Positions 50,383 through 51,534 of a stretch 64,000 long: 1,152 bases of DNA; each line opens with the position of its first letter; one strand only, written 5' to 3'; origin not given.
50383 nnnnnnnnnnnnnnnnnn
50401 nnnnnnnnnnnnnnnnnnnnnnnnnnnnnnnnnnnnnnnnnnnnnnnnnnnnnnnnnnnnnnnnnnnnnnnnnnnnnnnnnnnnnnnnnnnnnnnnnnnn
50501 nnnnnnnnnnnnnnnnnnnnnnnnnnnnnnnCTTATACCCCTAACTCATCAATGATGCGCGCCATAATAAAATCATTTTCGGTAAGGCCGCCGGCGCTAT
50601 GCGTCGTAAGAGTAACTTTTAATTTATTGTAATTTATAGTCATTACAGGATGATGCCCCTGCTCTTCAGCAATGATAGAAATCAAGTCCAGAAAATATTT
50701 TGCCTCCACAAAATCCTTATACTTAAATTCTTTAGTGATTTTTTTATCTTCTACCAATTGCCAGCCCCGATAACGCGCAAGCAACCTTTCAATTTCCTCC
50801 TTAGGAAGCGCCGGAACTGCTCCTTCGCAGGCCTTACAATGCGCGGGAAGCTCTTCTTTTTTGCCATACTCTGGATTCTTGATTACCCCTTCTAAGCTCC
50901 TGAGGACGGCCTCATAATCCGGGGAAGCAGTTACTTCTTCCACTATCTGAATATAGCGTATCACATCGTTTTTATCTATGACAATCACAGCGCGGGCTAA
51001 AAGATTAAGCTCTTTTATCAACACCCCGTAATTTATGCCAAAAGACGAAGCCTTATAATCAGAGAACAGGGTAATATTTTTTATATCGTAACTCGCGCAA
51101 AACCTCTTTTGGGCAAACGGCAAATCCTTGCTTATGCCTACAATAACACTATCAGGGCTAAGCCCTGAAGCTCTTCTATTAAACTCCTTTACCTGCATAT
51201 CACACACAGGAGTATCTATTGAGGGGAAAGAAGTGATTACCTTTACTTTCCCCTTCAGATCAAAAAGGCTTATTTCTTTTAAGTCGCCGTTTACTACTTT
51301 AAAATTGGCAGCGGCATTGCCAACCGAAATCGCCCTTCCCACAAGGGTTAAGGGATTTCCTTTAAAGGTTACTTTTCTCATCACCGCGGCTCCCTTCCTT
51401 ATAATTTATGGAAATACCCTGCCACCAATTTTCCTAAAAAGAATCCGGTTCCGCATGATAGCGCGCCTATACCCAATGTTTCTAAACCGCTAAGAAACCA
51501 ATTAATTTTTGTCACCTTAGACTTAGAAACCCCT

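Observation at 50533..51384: Thiol peroxidase fused to pterin-4a-carbinolamine dehydratase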

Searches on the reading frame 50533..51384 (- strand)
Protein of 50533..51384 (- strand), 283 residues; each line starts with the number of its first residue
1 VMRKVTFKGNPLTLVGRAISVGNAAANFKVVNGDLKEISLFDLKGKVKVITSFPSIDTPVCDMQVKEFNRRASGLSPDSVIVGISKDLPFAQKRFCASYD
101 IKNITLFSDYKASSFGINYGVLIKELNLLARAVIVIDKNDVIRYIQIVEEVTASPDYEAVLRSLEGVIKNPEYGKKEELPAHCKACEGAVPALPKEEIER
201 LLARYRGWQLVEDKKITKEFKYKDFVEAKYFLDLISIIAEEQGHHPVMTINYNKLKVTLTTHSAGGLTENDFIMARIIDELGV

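Call 3: search_protein_families(library=pfam, proteins=[window:50533-51384:-], max_evalue=0.01)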
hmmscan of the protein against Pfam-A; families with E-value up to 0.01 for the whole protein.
window:50533-51384:- (283 aa): 3 families
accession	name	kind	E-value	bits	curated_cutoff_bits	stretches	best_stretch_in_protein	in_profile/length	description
PF01329.24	Pterin_4a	-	7.9e-29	100.1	26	1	192-281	2-91/91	Pterin 4 alpha carbinolamine dehydratase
PF08534.16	Redoxin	-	4e-25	88.8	26.6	1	21-161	2-148/148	Redoxin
PF00578.27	AhpC-TSA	-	5.9e-21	75.1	26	1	21-145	1-124/124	AhpC/TSA family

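Call 4: search_protein_families(library=ncbifam, proteins=[window:50533-51384:-], max_evalue=0.01)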
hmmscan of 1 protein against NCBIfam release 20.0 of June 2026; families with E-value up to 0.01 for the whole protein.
window:50533-51384:- (283 aa): 14 families
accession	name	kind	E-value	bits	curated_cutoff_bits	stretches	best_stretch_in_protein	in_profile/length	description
NF001808.0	PRK00522.1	equivalog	5e-58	195.2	123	1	2-164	1-165/167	thiol peroxidase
NF045827.1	perox_SUH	exception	2e-42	144.6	298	1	2-165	1-166/178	thiol peroxidase Prx-SUH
NF002019.0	PRK00823.1-4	equivalog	8.4e-26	90.3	137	1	181-281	10-111/116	4a-hydroxytetrahydrobiopterin dehydratase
NF002017.0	PRK00823.1-2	equivalog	4e-24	84.5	80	1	192-281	4-92/94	4a-hydroxytetrahydrobiopterin dehydratase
NF002018.0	PRK00823.1-3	equivalog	8.3e-23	80.2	108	1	193-281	6-95/98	4a-hydroxytetrahydrobiopterin dehydratase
NF002016.0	PRK00823.1-1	equivalog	3e-22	78.9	133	1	181-281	7-110/113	4a-hydroxytetrahydrobiopterin dehydratase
NF002020.0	PRK00823.1-5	equivalog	7.3e-20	71.2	146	1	190-281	12-104/111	4a-hydroxytetrahydrobiopterin dehydratase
NF006960.0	PRK09437.1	equivalog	1.7e-08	34.5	140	1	19-163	4-151/156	thioredoxin-dependent thiol peroxidase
TIGR03137.1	AhpC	equivalog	1.4e-07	31.4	272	1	30-152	16-141/187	alkyl hydroperoxide reductase subunit C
NF053650.1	PerredPrxQDein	equivalog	6.9e-06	26.1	260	1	27-113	3-88/148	thioredoxin-dependent peroxiredoxin PrxQ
NF009669.0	PRK13190.1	equivalog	3.2e-05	23.2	261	1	22-192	6-177/203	putative peroxiredoxin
NF009668.0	PRK13189.1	equivalog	0.0001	21.6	211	1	18-164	9-160/224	peroxiredoxin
NF010122.0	PRK13599.1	equivalog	0.0002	20.9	456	1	41-174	29-167/220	peroxiredoxin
NF040737.1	peroxi_PrxU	equivalog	0.0013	18.4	270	1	18-149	35-175/233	thioredoxin-dependent peroxiredoxin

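Call 5: find_homologous_proteins(query=window:50533-51384:-, max_evalue=0.00001)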
Query window:50533-51384:- (283 aa): 3611 proteins with E <= 0.00001 among 4810 candidates; the best 120 are listed.
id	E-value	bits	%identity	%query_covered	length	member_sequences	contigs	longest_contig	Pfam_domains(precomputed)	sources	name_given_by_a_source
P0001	5.8e-182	621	100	100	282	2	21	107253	PF08534.17,PF01329.25,PF00578.28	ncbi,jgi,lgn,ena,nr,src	ncbi:MAG: lipid hydroperoxide peroxidase [Omnitrophica WOR_2 bacterium GWF2_43_52]|nr:MAG: lipid hyd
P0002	2.7e-142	491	75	100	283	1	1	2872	PF08534.17,PF01329.25,PF00578.28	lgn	-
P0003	4.4e-139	480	74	100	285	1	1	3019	PF08534.17,PF01329.25,PF00578.28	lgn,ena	-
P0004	2.4e-137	475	74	99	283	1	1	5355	PF08534.17,PF01329.25,PF00578.28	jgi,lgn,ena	-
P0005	5.0e-137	473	71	100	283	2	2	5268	PF08534.17,PF01329.25,PF00578.28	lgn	-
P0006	6.0e-137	473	74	99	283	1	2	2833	PF08534.17,PF01329.25,PF00578.28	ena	-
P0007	8.3e-137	473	74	99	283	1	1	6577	PF08534.17,PF01329.25,PF00578.28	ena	-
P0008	1.2e-136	472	74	99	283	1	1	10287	PF08534.17,PF01329.25,PF00578.28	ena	-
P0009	1.2e-136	472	74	99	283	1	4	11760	PF08534.17,PF01329.25,PF00578.28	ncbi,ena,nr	ncbi:MAG: lipid hydroperoxide peroxidase [Omnitrophica WOR_2 bacterium RIFOXYC2_FULL_45_15]|nr:MAG: 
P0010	4.0e-136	471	74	99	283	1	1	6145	PF08534.17,PF01329.25,PF00578.28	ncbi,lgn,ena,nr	ncbi:MAG: lipid hydroperoxide peroxidase [Omnitrophica WOR_2 bacterium RIFOXYB2_FULL_45_11]|nr:MAG: 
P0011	7.9e-136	470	74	99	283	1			PF08534.17,PF01329.25,PF00578.28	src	-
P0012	8.0e-136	470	73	99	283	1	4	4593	PF08534.17,PF01329.25,PF00578.28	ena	-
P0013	1.0e-135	469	74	99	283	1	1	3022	PF08534.17,PF01329.25,PF00578.28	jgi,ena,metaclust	metaclust:\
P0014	1.1e-135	469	73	99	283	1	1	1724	PF08534.17,PF01329.25,PF00578.28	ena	-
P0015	1.4e-135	469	73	99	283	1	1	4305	PF08534.17,PF01329.25,PF00578.28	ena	-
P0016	1.4e-135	469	74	99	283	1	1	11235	PF08534.17,PF01329.25,PF00578.28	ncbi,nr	ncbi:MAG: lipid hydroperoxide peroxidase [Omnitrophica WOR_2 bacterium RIFOXYA2_FULL_45_12]|nr:MAG: 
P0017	1.5e-135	469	73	98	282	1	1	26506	PF08534.17,PF01329.25,PF00578.28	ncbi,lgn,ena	-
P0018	2.0e-135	468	74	99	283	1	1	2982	PF08534.17,PF01329.25,PF00578.28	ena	-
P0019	2.8e-135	468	74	99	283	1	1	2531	PF08534.17,PF01329.25,PF00578.28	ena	-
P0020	4.7e-135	467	72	99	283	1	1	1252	PF08534.17,PF01329.25,PF00578.28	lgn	-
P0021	5.3e-135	467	73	100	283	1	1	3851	PF08534.17,PF01329.25,PF00578.28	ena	-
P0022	5.4e-135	467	73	99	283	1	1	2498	PF08534.17,PF01329.25,PF00578.28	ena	-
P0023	6.8e-135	467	72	100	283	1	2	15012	PF08534.17,PF01329.25,PF00578.28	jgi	-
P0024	1.1e-134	466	72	99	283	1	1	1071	PF08534.17,PF01329.25,PF00578.28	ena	-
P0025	3.0e-134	464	74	99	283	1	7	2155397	PF08534.17,PF01329.25,PF00578.28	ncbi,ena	ncbi:MAG: thiol peroxidase [Candidatus Omnitrophota bacterium]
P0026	3.4e-134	464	70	100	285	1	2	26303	PF08534.17,PF01329.25,PF00578.28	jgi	jgi:thiol peroxidase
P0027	4.6e-134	464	70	100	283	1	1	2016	PF08534.17,PF01329.25,PF00578.28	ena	-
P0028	1.0e-133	463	73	98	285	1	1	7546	PF08534.17,PF01329.25,PF00578.28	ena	-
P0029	1.5e-133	462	70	100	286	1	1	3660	PF08534.17,PF01329.25,PF00578.28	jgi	jgi:thioredoxin-dependent peroxiredoxin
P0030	1.9e-133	462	71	100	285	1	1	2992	PF08534.17,PF01329.25,PF00578.28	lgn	-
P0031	6.0e-133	460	71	99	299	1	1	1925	PF08534.17,PF01329.25,PF00578.28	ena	-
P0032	6.3e-133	460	71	99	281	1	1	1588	PF08534.17,PF01329.25,PF00578.28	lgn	-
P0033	7.4e-133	460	70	100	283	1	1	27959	PF08534.17,PF01329.25,PF00578.28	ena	-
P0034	8.5e-133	460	69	99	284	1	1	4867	PF08534.17,PF01329.25,PF00578.28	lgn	-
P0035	1.1e-132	459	70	99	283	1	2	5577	PF08534.17,PF01329.25,PF00578.28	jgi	jgi:thiol peroxidase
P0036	1.4e-132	459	71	99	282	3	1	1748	PF08534.17,PF01329.25,PF00578.28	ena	-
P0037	1.4e-132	459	70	99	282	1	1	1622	PF08534.17,PF01329.25,PF00578.28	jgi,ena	-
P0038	2.0e-132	458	70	100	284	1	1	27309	PF08534.17,PF01329.25,PF00578.28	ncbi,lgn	-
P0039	2.2e-132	458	71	99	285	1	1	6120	PF08534.17,PF01329.25,PF00578.28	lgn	-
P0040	2.2e-132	458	72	100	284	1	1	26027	PF08534.17,PF01329.25,PF00578.28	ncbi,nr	ncbi:MAG: thiol peroxidase [Candidatus Omnitrophica bacterium]|nr:thiol peroxidase [Candidatus Omnit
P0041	2.9e-132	458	70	100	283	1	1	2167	PF08534.17,PF01329.25,PF00578.28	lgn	-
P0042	2.9e-132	458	69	100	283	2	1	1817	PF08534.17,PF01329.25,PF00578.28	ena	-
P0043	3.1e-132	458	70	100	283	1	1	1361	PF08534.17,PF01329.25,PF00578.28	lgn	-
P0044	3.2e-132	458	70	99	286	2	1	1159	PF08534.17,PF01329.25,PF00578.28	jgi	-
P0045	4.6e-132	457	69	100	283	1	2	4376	PF08534.17,PF01329.25,PF00578.28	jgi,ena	-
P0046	4.9e-132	457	72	100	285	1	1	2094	PF08534.17,PF01329.25,PF00578.28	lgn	-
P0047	5.1e-132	457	69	100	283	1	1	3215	PF08534.17,PF01329.25,PF00578.28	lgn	-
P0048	5.1e-132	457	71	100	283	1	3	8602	PF08534.17,PF01329.25,PF00578.28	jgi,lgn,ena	jgi:thiol peroxidase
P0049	6.9e-132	457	71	98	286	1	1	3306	PF08534.17,PF01329.25,PF00578.28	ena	-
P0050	7.6e-132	457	70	100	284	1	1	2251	PF08534.17,PF01329.25,PF00578.28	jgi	jgi:thiol peroxidase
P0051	9.2e-132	456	72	99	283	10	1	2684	PF08534.17,PF01329.25,PF00578.28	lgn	-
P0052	1.2e-131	456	71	100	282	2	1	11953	PF08534.17,PF01329.25,PF00578.28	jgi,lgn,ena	-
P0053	1.5e-131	456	68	100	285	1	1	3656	PF08534.17,PF01329.25,PF00578.28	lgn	-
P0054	1.7e-131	455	70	99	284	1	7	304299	PF08534.17,PF01329.25,PF00578.28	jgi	-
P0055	1.8e-131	455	69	100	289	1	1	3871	PF08534.17,PF01329.25,PF00578.28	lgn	-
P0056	2.5e-131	455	71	100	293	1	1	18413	PF08534.17,PF01329.25,PF00578.28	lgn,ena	-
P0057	3.1e-131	455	69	100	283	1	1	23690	PF08534.17,PF01329.25,PF00578.28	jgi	-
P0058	3.1e-131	455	69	100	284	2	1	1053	PF08534.17,PF01329.25,PF00578.28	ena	-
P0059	4.0e-131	454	70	100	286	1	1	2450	PF08534.17,PF01329.25,PF00578.28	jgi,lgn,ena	-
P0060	4.1e-131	454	68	99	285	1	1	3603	PF08534.17,PF01329.25,PF00578.28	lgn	-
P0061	4.4e-131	454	68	100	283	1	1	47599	PF08534.17,PF01329.25,PF00578.28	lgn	-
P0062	4.8e-131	454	68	100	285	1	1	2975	PF08534.17,PF01329.25,PF00578.28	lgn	-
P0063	4.8e-131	454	72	99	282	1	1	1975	PF08534.17,PF01329.25,PF00578.28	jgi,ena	-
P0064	5.1e-131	454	69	100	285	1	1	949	PF08534.17,PF01329.25,PF00578.28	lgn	-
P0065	6.2e-131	454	68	100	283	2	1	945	PF08534.17,PF01329.25,PF00578.28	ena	-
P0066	8.0e-131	453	68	100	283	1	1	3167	PF08534.17,PF01329.25,PF00578.28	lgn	-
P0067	9.1e-131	453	72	99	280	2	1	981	PF08534.17,PF01329.25,PF00578.28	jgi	jgi:thioredoxin-dependent peroxiredoxin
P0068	9.1e-131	453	70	99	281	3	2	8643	PF08534.17,PF01329.25,PF00578.28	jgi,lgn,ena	jgi:thiol peroxidase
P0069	1.0e-130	453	69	100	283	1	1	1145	PF08534.17,PF01329.25,PF00578.28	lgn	-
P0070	1.0e-130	453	70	100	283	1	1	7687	PF08534.17,PF01329.25,PF00578.28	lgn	-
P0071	1.1e-130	453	70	100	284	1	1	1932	PF08534.17,PF01329.25,PF00578.28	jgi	-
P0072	1.2e-130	453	72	99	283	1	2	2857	PF08534.17,PF01329.25,PF00578.28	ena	-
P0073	1.4e-130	452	71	100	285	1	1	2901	PF08534.17,PF01329.25,PF00578.28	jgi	-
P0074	1.7e-130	452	69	99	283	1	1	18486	PF08534.17,PF01329.25,PF00578.28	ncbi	-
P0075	1.9e-130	452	70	99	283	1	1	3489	PF08534.17,PF01329.25,PF00578.28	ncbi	-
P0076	2.0e-130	452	69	99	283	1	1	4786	PF08534.17,PF01329.25,PF00578.28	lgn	-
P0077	2.2e-130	452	70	100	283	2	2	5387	PF08534.17,PF01329.25,PF00578.28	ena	-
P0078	2.8e-130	451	71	100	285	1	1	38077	PF08534.17,PF01329.25,PF00578.28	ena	-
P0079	2.8e-130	451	69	99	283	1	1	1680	PF08534.17,PF01329.25,PF00578.28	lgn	-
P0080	2.9e-130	451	68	100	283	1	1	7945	PF08534.17,PF01329.25,PF00578.28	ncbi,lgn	-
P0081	3.9e-130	451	68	99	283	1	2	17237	PF08534.17,PF01329.25,PF00578.28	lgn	-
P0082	4.0e-130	451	70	99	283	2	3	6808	PF08534.17,PF01329.25,PF00578.28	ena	-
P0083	4.0e-130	451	69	100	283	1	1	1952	PF08534.17,PF01329.25,PF00578.28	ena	-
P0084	4.1e-130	451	68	99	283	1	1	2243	PF08534.17,PF01329.25,PF00578.28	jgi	-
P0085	4.7e-130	451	70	99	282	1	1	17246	PF08534.17,PF01329.25,PF00578.28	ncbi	-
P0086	5.2e-130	450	70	99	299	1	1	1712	PF08534.17,PF01329.25,PF00578.28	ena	-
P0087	5.3e-130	450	69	99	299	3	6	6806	PF08534.17,PF01329.25,PF00578.28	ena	-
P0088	6.8e-130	450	70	99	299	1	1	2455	PF08534.17,PF01329.25,PF00578.28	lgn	-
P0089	7.0e-130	450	70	100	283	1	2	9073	PF08534.17,PF01329.25,PF00578.28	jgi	jgi:thiol peroxidase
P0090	9.5e-130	450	69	100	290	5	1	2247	PF08534.17,PF01329.25,PF00578.28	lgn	-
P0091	9.9e-130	450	71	98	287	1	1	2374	PF08534.17,PF01329.25,PF00578.28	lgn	-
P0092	1.0e-129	450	68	100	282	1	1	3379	PF08534.17,PF01329.25,PF00578.28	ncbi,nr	ncbi:MAG: thiol peroxidase [Candidatus Omnitrophica bacterium]|nr:thiol peroxidase [Candidatus Omnit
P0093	1.0e-129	450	70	100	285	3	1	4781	PF08534.17,PF01329.25,PF00578.28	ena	-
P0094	1.1e-129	449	69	100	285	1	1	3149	PF08534.17,PF01329.25,PF00578.28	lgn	-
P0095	1.1e-129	449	70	100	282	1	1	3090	PF08534.17,PF01329.25,PF00578.28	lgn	-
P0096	1.1e-129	449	68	100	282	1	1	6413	PF08534.17,PF01329.25,PF00578.28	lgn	-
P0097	1.5e-129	449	68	100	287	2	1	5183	PF08534.17,PF01329.25,PF00578.28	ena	-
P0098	1.6e-129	449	69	99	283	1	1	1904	PF08534.17,PF01329.25,PF00578.28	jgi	jgi:thiol peroxidase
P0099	1.7e-129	449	68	100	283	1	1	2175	PF08534.17,PF01329.25,PF00578.28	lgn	-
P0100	2.0e-129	449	69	100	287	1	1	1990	PF08534.17,PF01329.25,PF00578.28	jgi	jgi:thiol peroxidase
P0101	2.2e-129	448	68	100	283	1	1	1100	PF08534.17,PF01329.25,PF00578.28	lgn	-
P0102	2.4e-129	448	69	99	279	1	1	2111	PF08534.17,PF01329.25,PF00578.28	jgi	jgi:thiol peroxidase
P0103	2.6e-129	448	68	100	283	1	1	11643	PF08534.17,PF01329.25,PF00578.28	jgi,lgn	jgi:thiol peroxidase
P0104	2.9e-129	448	70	100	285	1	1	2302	PF08534.17,PF01329.25,PF00578.28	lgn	-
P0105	3.9e-129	448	70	99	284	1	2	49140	PF08534.17,PF01329.25,PF00578.28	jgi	-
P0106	4.1e-129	448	69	100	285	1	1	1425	PF08534.17,PF01329.25,PF00578.28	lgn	-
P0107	4.3e-129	448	69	100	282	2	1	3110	PF08534.17,PF01329.25,PF00578.28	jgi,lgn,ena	-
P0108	4.3e-129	447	69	99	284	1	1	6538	PF08534.17,PF01329.25,PF00578.28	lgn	-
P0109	4.4e-129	447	69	99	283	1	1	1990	PF08534.17,PF01329.25,PF00578.28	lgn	-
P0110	4.9e-129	447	68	98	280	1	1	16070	PF08534.17,PF01329.25,PF00578.28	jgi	jgi:thiol peroxidase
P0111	5.0e-129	447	70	100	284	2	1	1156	PF08534.17,PF01329.25,PF00578.28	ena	-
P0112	5.9e-129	447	69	98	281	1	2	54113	PF08534.17,PF01329.25,PF00578.28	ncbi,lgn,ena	-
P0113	6.8e-129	447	69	100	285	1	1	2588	PF08534.17,PF01329.25,PF00578.28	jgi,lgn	jgi:thiol peroxidase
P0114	7.5e-129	447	69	100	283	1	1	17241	PF08534.17,PF01329.25,PF00578.28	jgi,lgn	jgi:thiol peroxidase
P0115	8.8e-129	446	67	100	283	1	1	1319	PF08534.17,PF01329.25,PF00578.28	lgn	-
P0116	9.0e-129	446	69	99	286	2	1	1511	PF08534.17,PF01329.25,PF00578.28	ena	-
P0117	9.4e-129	446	69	100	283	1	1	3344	PF08534.17,PF01329.25,PF00578.28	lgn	-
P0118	9.9e-129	446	69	100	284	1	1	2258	PF08534.17,PF01329.25,PF00578.28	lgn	-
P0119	1.0e-128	446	69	99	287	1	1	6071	PF08534.17,PF01329.25,PF00578.28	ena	-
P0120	1.1e-128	446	69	100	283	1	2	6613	PF08534.17,PF01329.25,PF00578.28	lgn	-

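Call 8: search_solved_structures(query=window:50533-51384:-, max_evalue=0.00001, show_alignments=0)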
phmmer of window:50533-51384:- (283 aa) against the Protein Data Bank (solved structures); distinct sequences matched with E-value up to 0.00001: 59.
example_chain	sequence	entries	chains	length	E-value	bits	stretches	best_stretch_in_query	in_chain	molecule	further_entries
3p7x_A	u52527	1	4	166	1.4e-42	149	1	2-164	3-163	Probable thiol peroxidase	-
8zwt_A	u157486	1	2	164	1.9e-42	148.5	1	2-164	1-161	Thiol peroxidase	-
2jsy_A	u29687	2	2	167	2.6e-42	148.2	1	2-169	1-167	Probable thiol peroxidase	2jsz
1psq_A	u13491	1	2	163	5.9e-40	140.4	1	5-163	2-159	probable thiol peroxidase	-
2yzh_A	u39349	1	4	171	8.6e-38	133.3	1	1-165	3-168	Probable thiol peroxidase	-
8xvw_A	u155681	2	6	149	9.9e-37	129.8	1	19-164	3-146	Thiol peroxidase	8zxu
6udg_A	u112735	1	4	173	1.3e-35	126.2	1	2-164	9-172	Thiol peroxidase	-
1qxh_A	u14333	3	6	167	9.2e-35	123.4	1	4-164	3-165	Thiol peroxidase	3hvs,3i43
2xpd_A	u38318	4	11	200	3e-34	121.7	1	2-164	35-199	THIOL PEROXIDASE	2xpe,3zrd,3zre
3hvx_A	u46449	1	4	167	9.5e-34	120.1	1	4-164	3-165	Thiol peroxidase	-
3hvv_A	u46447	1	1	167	2.4e-33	118.8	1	4-164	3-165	Thiol peroxidase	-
4af2_A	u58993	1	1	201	2.4e-33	118.7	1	2-164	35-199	THIOL PEROXIDASE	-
9f5v_A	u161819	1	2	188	5e-33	117.7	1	3-164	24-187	Thiol peroxidase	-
2yjh_A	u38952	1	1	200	7.7e-33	117.1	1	2-164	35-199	THIOL PEROXIDASE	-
1xvq_A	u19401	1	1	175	3.7e-32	114.9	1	2-165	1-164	thiol peroxidase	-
1ru0_A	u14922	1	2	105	1e-13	54.4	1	195-280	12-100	DcoH-like protein DCoHm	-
1dch_A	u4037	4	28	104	7.8e-13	51.5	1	190-282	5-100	DCOH (DIMERIZATION COFACTOR OF HNF-1) | DCOH | DIMERIZATION COFACTOR OF HEPATOCYTE NUCLEAR FACTOR 1-ALPHA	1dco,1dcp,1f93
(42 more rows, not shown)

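Call 12: find_encoding_contigs(protein=P0025, flank=8000, max_places=3)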
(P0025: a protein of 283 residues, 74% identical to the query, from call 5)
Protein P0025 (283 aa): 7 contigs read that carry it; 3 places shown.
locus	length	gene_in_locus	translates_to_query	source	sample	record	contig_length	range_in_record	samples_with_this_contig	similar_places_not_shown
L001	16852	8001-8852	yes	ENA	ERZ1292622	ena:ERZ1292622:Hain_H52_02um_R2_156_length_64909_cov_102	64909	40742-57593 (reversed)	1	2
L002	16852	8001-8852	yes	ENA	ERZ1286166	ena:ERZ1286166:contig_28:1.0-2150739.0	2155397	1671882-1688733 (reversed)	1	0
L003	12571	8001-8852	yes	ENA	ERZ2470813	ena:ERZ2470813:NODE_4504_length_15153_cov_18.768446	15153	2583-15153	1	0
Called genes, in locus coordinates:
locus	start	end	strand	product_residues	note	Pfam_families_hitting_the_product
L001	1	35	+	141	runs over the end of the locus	PF02082:Rrf2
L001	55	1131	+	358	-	PF10006:DUF2249, PF04282:DUF438, PF01814:Hemerythrin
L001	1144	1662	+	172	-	PF02887:PK_C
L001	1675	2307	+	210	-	PF02663:FmdE (weak)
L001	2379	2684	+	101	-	PF10006:DUF2249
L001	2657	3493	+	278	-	PF14256:YwiC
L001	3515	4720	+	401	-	PF00266:Aminotran_5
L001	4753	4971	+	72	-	PF01106:NifU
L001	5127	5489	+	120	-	PF01475:FUR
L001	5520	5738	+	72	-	-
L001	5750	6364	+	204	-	PF00578:AhpC-TSA, PF08534:Redoxin, PF10417:1-cysPrx_C (weak)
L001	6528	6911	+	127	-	-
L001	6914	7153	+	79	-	-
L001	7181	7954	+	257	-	PF01988:VIT1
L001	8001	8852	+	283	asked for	PF00578:AhpC-TSA, PF08534:Redoxin, PF01329:Pterin_4a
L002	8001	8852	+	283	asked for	PF00578:AhpC-TSA, PF08534:Redoxin, PF01329:Pterin_4a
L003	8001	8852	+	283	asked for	PF00578:AhpC-TSA, PF08534:Redoxin, PF01329:Pterin_4a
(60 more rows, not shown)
